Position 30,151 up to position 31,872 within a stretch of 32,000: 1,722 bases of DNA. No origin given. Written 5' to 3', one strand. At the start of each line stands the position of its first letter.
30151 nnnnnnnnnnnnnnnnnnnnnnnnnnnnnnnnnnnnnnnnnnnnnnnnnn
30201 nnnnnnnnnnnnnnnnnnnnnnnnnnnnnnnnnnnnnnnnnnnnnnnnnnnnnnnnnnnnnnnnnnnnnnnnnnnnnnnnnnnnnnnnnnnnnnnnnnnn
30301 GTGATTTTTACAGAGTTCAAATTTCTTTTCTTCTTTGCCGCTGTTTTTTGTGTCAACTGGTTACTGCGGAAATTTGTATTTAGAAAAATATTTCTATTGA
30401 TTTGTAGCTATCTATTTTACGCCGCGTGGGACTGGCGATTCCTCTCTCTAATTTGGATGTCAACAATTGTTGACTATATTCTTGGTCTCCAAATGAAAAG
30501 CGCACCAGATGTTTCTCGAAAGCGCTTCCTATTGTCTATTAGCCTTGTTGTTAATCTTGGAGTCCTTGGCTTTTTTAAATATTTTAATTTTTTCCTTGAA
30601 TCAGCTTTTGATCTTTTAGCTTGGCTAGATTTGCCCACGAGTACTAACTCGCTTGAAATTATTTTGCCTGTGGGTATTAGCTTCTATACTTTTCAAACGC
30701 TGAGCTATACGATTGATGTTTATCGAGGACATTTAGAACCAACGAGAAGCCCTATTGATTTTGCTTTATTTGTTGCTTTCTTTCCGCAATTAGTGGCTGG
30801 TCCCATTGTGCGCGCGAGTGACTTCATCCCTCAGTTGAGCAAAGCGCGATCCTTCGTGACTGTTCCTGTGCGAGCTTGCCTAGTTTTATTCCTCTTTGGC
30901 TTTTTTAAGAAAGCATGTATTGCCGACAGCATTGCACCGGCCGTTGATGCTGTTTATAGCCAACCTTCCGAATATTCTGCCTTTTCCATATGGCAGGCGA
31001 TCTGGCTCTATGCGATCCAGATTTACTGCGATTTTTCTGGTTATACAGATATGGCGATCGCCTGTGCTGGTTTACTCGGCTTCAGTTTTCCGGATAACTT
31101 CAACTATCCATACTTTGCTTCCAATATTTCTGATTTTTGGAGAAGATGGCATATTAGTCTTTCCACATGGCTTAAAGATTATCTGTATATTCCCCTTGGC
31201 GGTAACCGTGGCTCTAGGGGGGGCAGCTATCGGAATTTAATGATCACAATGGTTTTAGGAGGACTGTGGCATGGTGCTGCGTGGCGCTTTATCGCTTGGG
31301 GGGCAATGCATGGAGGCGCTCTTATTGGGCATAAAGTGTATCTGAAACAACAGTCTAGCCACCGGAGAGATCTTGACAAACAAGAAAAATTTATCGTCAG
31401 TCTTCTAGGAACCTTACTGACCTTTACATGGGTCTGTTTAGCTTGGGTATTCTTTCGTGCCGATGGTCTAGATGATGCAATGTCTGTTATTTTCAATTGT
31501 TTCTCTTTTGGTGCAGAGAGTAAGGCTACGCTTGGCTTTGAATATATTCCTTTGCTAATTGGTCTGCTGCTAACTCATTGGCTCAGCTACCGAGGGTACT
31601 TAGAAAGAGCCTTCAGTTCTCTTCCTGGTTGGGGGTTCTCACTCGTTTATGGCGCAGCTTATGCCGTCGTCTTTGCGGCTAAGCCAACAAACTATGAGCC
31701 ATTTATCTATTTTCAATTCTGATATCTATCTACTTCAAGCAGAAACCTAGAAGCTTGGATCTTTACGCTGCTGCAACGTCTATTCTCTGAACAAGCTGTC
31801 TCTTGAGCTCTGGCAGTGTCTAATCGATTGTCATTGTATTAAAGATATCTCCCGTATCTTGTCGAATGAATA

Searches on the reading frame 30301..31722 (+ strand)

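Call 64: search_protein_families(library=pfam, proteins=[window:30301-31722:+], max_evalue=0.01)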
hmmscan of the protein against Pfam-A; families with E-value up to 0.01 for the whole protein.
window:30301-31722:+ (473 aa): 1 family
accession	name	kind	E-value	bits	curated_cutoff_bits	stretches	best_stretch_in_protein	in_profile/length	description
PF03062.24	MBOAT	-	6.1e-31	108.4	27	1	150-352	80-302/337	MBOAT, membrane-bound O-acyltransferase family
